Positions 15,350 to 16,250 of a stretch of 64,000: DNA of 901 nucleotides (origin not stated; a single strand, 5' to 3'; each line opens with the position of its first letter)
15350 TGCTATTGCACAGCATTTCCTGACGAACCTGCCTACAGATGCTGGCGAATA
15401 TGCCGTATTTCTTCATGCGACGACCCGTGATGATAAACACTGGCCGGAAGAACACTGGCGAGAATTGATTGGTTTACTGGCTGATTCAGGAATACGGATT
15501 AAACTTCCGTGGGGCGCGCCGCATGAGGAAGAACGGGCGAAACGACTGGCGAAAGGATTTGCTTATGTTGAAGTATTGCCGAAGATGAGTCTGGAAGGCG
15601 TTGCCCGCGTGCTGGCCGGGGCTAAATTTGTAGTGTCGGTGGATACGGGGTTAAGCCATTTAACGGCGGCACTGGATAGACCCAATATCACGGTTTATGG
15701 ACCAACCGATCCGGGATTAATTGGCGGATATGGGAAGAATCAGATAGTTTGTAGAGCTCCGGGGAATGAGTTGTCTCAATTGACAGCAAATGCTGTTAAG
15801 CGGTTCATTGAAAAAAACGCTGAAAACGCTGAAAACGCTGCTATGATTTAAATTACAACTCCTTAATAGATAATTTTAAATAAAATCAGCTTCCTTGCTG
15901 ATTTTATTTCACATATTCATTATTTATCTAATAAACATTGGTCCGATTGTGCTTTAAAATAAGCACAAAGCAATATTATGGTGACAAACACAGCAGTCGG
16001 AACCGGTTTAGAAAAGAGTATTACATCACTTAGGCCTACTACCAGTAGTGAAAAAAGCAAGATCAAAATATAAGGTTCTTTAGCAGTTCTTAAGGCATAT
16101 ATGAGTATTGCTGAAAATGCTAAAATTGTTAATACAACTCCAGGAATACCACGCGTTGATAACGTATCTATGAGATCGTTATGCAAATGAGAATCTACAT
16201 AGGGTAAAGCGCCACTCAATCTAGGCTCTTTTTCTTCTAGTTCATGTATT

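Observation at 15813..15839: Tandem 9-bp repeat at the 3' end of waaC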

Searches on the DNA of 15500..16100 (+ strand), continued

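Call 22: get_annotated_region(hit=H63, flank=3000)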
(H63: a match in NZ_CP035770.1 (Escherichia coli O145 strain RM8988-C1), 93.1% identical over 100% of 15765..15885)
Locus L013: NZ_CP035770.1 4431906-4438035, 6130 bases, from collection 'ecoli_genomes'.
description: Escherichia coli O145 strain RM8988-C1 chromosome, complete genome
organism: Escherichia coli O145 strain RM8988-C1 (NCBI taxid 1055538)
replicon: chromosome; assembly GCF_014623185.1
host: Cattle; source: feces; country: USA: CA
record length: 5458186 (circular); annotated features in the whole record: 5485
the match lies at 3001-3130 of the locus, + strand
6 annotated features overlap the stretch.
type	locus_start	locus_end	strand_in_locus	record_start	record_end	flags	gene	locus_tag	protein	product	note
CDS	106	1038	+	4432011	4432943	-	rfaD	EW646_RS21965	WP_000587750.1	ADP-glyceromanno-heptose 6-epimerase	-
CDS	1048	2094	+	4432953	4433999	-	rfaF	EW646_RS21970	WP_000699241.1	ADP-heptose--LPS heptosyltransferase RfaF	-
CDS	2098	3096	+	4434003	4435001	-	rfaC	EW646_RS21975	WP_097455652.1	lipopolysaccharide heptosyltransferase RfaC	-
CDS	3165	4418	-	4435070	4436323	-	-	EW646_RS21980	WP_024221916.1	O-antigen ligase family protein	-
CDS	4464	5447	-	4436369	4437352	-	-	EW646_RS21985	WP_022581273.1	glycosyltransferase family 2 protein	-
CDS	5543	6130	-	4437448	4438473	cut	-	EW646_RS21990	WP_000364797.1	UDP-galactose--(galactosyl) LPS alpha1,2-galactosyltransferase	-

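Call 23: get_annotated_region(hit=H67, flank=3000)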
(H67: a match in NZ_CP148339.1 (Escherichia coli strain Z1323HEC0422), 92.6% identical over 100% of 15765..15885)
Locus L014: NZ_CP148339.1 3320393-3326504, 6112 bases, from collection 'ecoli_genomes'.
description: Escherichia coli strain Z1323HEC0422 chromosome, complete genome
organism: Escherichia coli strain Z1323HEC0422 (NCBI taxid 562)
replicon: chromosome; assembly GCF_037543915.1
host: Homo sapiens; source: -; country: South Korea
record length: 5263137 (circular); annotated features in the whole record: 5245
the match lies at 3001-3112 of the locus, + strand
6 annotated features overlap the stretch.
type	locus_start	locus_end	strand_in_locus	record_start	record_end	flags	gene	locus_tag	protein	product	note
CDS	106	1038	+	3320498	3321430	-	rfaD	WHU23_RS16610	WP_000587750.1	ADP-glyceromanno-heptose 6-epimerase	-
CDS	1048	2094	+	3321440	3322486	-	rfaF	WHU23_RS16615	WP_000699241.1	ADP-heptose--LPS heptosyltransferase RfaF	-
CDS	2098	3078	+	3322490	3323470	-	rfaC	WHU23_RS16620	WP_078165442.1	lipopolysaccharide heptosyltransferase RfaC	-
CDS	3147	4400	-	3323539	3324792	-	-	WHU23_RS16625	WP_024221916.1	O-antigen ligase family protein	-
CDS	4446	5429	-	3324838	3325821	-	-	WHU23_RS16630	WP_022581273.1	glycosyltransferase family 2 protein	-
CDS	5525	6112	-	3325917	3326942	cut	-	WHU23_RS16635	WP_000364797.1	UDP-galactose--(galactosyl) LPS alpha1,2-galactosyltransferase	-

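Call 24: get_annotated_region(hit=H61, flank=3000)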
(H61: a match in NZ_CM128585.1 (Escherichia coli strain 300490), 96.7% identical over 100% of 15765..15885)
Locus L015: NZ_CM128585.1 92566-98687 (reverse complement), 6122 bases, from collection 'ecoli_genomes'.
description: Escherichia coli strain 300490 chromosome, whole genome shotgun sequence
organism: Escherichia coli strain 300490 (NCBI taxid 562)
replicon: chromosome; assembly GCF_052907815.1
host: Homo sapiens; source: stool; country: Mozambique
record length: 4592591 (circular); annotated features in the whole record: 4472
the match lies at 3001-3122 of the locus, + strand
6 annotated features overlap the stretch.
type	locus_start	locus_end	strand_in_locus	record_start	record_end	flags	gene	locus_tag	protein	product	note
CDS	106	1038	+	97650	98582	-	rfaD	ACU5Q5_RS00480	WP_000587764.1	ADP-glyceromanno-heptose 6-epimerase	-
CDS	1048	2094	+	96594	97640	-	rfaF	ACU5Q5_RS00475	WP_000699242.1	ADP-heptose--LPS heptosyltransferase RfaF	-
CDS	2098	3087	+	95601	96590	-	rfaC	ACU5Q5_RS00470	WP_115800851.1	lipopolysaccharide heptosyltransferase RfaC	-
CDS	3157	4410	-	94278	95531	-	-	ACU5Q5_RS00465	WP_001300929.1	O-antigen ligase family protein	-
CDS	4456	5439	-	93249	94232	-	-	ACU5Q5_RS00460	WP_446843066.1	glycosyltransferase family 2 protein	-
CDS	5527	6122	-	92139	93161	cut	-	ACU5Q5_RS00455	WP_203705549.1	glycosyltransferase family 8 protein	-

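Call 25: get_annotated_region(hit=H62, flank=3000)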
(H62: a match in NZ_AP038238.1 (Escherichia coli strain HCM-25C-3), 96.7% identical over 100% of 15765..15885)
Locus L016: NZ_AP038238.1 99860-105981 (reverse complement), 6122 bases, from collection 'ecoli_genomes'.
description: Escherichia coli strain HCM-25C-3 chromosome, complete genome
organism: Escherichia coli strain HCM-25C-3 (NCBI taxid 562)
replicon: chromosome; assembly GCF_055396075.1
host: Gallus gallus; source: chicken meat; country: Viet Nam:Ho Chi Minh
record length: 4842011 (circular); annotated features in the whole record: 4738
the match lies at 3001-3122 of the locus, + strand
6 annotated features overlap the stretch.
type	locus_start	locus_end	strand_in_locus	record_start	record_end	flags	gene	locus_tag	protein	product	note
CDS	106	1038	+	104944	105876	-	rfaD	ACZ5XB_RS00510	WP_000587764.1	ADP-glyceromanno-heptose 6-epimerase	-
CDS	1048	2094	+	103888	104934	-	rfaF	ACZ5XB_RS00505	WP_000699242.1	ADP-heptose--LPS heptosyltransferase RfaF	-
CDS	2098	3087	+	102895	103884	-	rfaC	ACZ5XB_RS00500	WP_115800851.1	lipopolysaccharide heptosyltransferase RfaC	-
CDS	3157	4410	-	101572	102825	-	-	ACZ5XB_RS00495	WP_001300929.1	O-antigen ligase family protein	-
CDS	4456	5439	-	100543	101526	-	-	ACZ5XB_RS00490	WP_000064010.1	glycosyltransferase family 2 protein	-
CDS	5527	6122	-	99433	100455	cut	-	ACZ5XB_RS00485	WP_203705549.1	glycosyltransferase family 8 protein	-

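Call 26: get_annotated_region(hit=H68, flank=3000)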
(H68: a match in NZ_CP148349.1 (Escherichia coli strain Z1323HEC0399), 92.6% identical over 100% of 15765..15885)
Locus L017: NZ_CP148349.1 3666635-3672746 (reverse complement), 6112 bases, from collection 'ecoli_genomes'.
description: Escherichia coli strain Z1323HEC0399 chromosome, complete genome
organism: Escherichia coli strain Z1323HEC0399 (NCBI taxid 562)
replicon: chromosome; assembly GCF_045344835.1
host: Homo sapiens; source: -; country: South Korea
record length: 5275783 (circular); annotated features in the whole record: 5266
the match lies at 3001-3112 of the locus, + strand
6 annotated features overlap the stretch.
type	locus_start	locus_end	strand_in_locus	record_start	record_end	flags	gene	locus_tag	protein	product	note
CDS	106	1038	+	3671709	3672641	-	rfaD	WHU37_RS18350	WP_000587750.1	ADP-glyceromanno-heptose 6-epimerase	-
CDS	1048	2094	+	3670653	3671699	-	rfaF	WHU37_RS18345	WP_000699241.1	ADP-heptose--LPS heptosyltransferase RfaF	-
CDS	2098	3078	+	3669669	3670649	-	rfaC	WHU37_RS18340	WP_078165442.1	lipopolysaccharide heptosyltransferase RfaC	-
CDS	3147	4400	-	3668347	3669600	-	-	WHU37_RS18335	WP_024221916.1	O-antigen ligase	-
CDS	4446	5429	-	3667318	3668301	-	-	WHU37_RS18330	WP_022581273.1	glycosyltransferase family 2 protein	-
CDS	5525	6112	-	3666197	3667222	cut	-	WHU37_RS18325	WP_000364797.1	UDP-galactose--(galactosyl) LPS alpha1,2-galactosyltransferase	-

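Call 28: search_dna_similar(query=L013:3001-3130:+, collection=ecoli_genomes, mode=near, max_rows=60, rows=best)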
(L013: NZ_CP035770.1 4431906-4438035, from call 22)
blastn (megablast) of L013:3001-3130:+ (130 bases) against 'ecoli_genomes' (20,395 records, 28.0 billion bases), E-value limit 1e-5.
Records with a match: 1833; places in all: 1834; records where one place covers at least 80% of the query: 110.
Genomes with a match: 1833 of 5426; with a place that covers at least 80% of the query: 110. Places per genome that has any: lowest 1, median 1, highest 2. On chromosomes: 1834 places; on plasmids: 0.
Best place of each record, by identity: >=99% 4; 95-99% 1210; 90-95% 617; 80-90% 2.
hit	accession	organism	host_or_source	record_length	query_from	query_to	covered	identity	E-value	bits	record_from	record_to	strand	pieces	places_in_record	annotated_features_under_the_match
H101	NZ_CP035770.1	Escherichia coli O145 strain RM8988-C1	Cattle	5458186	1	130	100%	100.0%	7e-61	241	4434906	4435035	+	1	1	rfaC: lipopolysaccharide heptosyltransferase RfaC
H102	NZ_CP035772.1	Escherichia coli O145 strain RM8843-C1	missing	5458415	1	130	100%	100.0%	7e-61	241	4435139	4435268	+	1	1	rfaC: lipopolysaccharide heptosyltransferase RfaC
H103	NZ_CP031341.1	Escherichia coli O145 strain RM12275-C1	missing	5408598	1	130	100%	100.0%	7e-61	241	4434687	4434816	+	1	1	rfaC: lipopolysaccharide heptosyltransferase RfaC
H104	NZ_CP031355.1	Escherichia coli O145 strain RM8995-C1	missing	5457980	1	130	100%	100.0%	7e-61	241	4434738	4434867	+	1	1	rfaC: lipopolysaccharide heptosyltransferase RfaC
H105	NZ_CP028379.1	Escherichia coli O145 str. RM9872 strain RM9872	Bos taurus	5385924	1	130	100%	93.1%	4e-43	182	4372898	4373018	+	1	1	rfaC: lipopolysaccharide heptosyltransferase RfaC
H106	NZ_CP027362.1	Escherichia coli strain 95-3192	missing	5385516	1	130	100%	93.1%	4e-43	182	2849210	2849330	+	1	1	rfaC: lipopolysaccharide heptosyltransferase RfaC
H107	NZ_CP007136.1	Escherichia coli O145:H28 str. RM12581 strain RM12581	lettuce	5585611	1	130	100%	93.1%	4e-43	182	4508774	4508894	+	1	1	rfaC: lipopolysaccharide heptosyltransferase RfaC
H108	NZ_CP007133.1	Escherichia coli O145:H28 str. RM12761 strain RM12761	ice cream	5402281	1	130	100%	93.1%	4e-43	182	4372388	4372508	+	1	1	rfaC: lipopolysaccharide heptosyltransferase RfaC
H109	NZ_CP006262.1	Escherichia coli O145:H28 str. RM13516 strain RM13516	Homo sapiens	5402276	1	130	100%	93.1%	4e-43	182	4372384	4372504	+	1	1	rfaC: lipopolysaccharide heptosyltransferase RfaC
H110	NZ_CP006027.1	Escherichia coli O145:H28 str. RM13514 strain RM13514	Homo sapiens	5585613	1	130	100%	93.1%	4e-43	182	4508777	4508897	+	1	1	rfaC: lipopolysaccharide heptosyltransferase RfaC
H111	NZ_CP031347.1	Escherichia coli O145 strain RM9873-C1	cattle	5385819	1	130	100%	93.1%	4e-43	182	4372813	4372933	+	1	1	rfaC: lipopolysaccharide heptosyltransferase RfaC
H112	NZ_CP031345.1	Escherichia coli O145 strain RM12367-C1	creek water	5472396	1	130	100%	93.1%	4e-43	182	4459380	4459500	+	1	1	rfaC: lipopolysaccharide heptosyltransferase RfaC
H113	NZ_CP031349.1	Escherichia coli O145 strain RM9467-C1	Cattle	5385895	1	130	100%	93.1%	4e-43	182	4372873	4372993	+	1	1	rfaC: lipopolysaccharide heptosyltransferase RfaC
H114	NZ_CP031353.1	Escherichia coli O145 strain RM9154-C1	Cattle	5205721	1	130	100%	93.1%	4e-43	182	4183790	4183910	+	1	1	rfaC: lipopolysaccharide heptosyltransferase RfaC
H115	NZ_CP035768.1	Escherichia coli O145 strain RM11626-C1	Cattle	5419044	1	130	100%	93.1%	4e-43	182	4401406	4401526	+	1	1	rfaC: lipopolysaccharide heptosyltransferase RfaC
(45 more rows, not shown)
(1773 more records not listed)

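Call 29: search_dna_similar(query=L005:1766-1868:+, collection=ecoli_genomes, mode=near, max_rows=40, rows=spread)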
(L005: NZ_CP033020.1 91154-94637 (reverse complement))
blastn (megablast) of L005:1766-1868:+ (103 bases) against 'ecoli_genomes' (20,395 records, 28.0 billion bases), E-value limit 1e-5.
Records with a match: 1833; places in all: 1836; records where one place covers at least 80% of the query: 1803.
Genomes with a match: 1833 of 5426; with a place that covers at least 80% of the query: 1803. Places per genome that has any: lowest 1, median 1, highest 2. On chromosomes: 1836 places; on plasmids: 0.
Best place of each record, by identity: >=99% 1023; 95-99% 28; 90-95% 654; 80-90% 128.
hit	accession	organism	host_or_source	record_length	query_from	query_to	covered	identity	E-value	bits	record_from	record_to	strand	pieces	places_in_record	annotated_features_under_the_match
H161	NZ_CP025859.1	Escherichia coli strain 504239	Homo sapiens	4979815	1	103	100%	100.0%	5e-46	191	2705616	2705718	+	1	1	rfaC: lipopolysaccharide heptosyltransferase RfaC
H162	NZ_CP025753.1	Escherichia coli strain CV839-06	intestine membrane of a diarrheic piglet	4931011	1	103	100%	100.0%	5e-46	191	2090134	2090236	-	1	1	rfaC: lipopolysaccharide heptosyltransferase RfaC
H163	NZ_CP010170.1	Escherichia coli strain H6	not applicable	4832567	1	103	100%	100.0%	5e-46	191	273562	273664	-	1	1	rfaC: lipopolysaccharide heptosyltransferase RfaC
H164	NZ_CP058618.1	Escherichia coli strain JS316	Homo sapiens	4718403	1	103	100%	100.0%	5e-46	191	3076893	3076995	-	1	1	rfaC: lipopolysaccharide heptosyltransferase RfaC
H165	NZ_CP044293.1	Escherichia coli strain P276M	Healthy human (stool)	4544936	1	103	100%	100.0%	5e-46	191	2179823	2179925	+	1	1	rfaC: lipopolysaccharide heptosyltransferase RfaC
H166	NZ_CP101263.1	Escherichia coli strain EC21Z-063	Homo sapiens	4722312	1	103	100%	100.0%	5e-46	191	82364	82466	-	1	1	rfaC: lipopolysaccharide heptosyltransferase RfaC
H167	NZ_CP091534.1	Escherichia coli strain 537-20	host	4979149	1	103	100%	100.0%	5e-46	191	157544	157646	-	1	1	rfaC: lipopolysaccharide heptosyltransferase RfaC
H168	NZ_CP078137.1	Escherichia coli strain Sx181-0-1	urine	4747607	1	103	100%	100.0%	5e-46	191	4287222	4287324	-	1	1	rfaC: lipopolysaccharide heptosyltransferase RfaC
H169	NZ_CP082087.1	Escherichia coli strain MS20649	Homo sapiens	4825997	1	103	100%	100.0%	5e-46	191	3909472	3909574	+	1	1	rfaC: lipopolysaccharide heptosyltransferase RfaC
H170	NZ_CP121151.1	Escherichia coli strain E47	bovine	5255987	1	103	100%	100.0%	5e-46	191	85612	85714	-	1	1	rfaC: lipopolysaccharide heptosyltransferase RfaC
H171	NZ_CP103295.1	Escherichia coli strain 2e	Homo sapiens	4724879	1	103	100%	100.0%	5e-46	191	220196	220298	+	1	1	rfaC: lipopolysaccharide heptosyltransferase RfaC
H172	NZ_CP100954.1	Escherichia coli strain ET474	Hoplobatrachus rugulosus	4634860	1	103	100%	100.0%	5e-46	191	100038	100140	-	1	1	rfaC: lipopolysaccharide heptosyltransferase RfaC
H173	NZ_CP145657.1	Escherichia coli strain S1-IND-01-A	Homo sapiens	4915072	1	103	100%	100.0%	5e-46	191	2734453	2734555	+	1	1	rfaC: lipopolysaccharide heptosyltransferase RfaC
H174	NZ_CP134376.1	Escherichia coli strain TUM12355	Chicken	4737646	1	103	100%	100.0%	5e-46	191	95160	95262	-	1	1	rfaC: lipopolysaccharide heptosyltransferase RfaC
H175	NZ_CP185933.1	Escherichia coli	Homo sapiens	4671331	1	103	100%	100.0%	5e-46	191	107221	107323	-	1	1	rfaC: lipopolysaccharide heptosyltransferase RfaC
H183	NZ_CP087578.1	Escherichia coli strain OSUCMP42NDM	Free-range White-tailed deer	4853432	1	103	100%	94.2%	5e-36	158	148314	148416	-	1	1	rfaC: lipopolysaccharide heptosyltransferase RfaC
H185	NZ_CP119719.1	Escherichia coli strain IZSBS22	missing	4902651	1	103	100%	92.0%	3e-33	148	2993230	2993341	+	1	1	rfaC: lipopolysaccharide heptosyltransferase RfaC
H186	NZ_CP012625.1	Escherichia coli strain SF-468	Homo sapiens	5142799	1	103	100%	90.2%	7e-30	137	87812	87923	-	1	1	rfaC: lipopolysaccharide heptosyltransferase RfaC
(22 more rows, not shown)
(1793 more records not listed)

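Call 53: get_annotated_region(hit=H185, flank=3000)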
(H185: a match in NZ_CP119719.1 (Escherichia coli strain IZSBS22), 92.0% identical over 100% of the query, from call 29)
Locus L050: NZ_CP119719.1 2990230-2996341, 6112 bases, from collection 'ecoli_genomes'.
description: Escherichia coli strain IZSBS22 chromosome, complete genome
organism: Escherichia coli strain IZSBS22 (NCBI taxid 562)
replicon: chromosome; assembly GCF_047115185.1
host: -; source: missing; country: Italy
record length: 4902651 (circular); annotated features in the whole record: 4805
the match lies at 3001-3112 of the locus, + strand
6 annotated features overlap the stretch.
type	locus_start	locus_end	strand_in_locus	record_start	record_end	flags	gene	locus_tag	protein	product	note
CDS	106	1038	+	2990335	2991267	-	rfaD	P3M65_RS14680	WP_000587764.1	ADP-glyceromanno-heptose 6-epimerase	-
CDS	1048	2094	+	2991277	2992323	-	rfaF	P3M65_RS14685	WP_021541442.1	ADP-heptose--LPS heptosyltransferase RfaF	-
CDS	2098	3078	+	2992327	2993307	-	rfaC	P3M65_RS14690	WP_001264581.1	lipopolysaccharide heptosyltransferase RfaC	-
CDS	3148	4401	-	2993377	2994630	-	-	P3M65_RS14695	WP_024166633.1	O-antigen ligase family protein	-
CDS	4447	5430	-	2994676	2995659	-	-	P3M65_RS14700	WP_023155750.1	glycosyltransferase family 2 protein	-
CDS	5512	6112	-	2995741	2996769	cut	-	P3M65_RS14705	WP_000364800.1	UDP-galactose--(galactosyl) LPS alpha1,2-galactosyltransferase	-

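Call 54: get_annotated_region(hit=H183, flank=3000)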
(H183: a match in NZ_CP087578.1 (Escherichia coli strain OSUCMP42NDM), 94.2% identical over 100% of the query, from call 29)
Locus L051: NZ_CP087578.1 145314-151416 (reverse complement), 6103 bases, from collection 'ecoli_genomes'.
description: Escherichia coli strain OSUCMP42NDM chromosome, complete genome
organism: Escherichia coli strain OSUCMP42NDM (NCBI taxid 562)
replicon: chromosome; assembly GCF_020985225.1
host: Free-range White-tailed deer; source: feces; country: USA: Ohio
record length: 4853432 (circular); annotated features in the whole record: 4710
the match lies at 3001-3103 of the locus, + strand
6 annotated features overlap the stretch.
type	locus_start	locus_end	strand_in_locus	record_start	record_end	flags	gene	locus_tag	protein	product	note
CDS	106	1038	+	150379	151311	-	rfaD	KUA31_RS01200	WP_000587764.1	ADP-glyceromanno-heptose 6-epimerase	-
CDS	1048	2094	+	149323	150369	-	rfaF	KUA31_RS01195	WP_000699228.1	ADP-heptose--LPS heptosyltransferase RfaF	-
CDS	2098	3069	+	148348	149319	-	rfaC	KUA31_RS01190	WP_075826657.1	lipopolysaccharide heptosyltransferase RfaC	-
CDS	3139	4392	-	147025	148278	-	-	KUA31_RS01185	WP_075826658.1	O-antigen ligase family protein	-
CDS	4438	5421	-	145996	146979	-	-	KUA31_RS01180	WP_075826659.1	glycosyltransferase family 2 protein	-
CDS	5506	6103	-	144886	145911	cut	-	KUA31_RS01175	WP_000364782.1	UDP-galactose--(galactosyl) LPS alpha1,2-galactosyltransferase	-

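Call 55: get_annotated_region(hit=H186, flank=3000)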
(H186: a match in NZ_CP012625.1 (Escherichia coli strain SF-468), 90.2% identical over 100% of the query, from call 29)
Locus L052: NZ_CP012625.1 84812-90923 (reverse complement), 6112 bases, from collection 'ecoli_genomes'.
description: Escherichia coli strain SF-468 chromosome, complete genome
organism: Escherichia coli strain SF-468 (NCBI taxid 562)
replicon: chromosome; assembly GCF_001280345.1
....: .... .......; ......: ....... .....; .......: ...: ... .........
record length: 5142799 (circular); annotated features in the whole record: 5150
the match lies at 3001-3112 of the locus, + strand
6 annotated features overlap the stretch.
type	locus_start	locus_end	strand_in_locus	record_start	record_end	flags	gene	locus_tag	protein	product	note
CDS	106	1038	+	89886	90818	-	rfaD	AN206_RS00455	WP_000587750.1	ADP-glyceromanno-heptose 6-epimerase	-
CDS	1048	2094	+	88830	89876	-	rfaF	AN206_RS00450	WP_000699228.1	ADP-heptose--LPS heptosyltransferase RfaF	-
CDS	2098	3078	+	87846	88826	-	rfaC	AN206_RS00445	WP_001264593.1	lipopolysaccharide heptosyltransferase RfaC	-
CDS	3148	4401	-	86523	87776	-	-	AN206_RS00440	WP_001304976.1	O-antigen ligase family protein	-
CDS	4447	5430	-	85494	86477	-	-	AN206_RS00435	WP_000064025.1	glycosyltransferase family 2 protein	-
CDS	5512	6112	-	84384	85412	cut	-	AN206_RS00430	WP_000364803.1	UDP-galactose--(galactosyl) LPS alpha1,2-galactosyltransferase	-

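Call 73: search_rna_families(source=window, start=15600, end=16100, threshold=evalue, max_evalue=1)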
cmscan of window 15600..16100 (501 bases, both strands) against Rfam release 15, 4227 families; matches with E-value up to 1: 2.
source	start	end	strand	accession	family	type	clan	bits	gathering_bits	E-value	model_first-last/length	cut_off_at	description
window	15854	15909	-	RF02948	cow-rumen-4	Gene; sRNA;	-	28.1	48.5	0.014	1-64/64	no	cow-rumen-4 RNA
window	15880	15925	+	RF01096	PK-HAV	Cis-reg;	-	27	50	0.31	1-56/56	no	HepA virus 3'-terminal pseudoknot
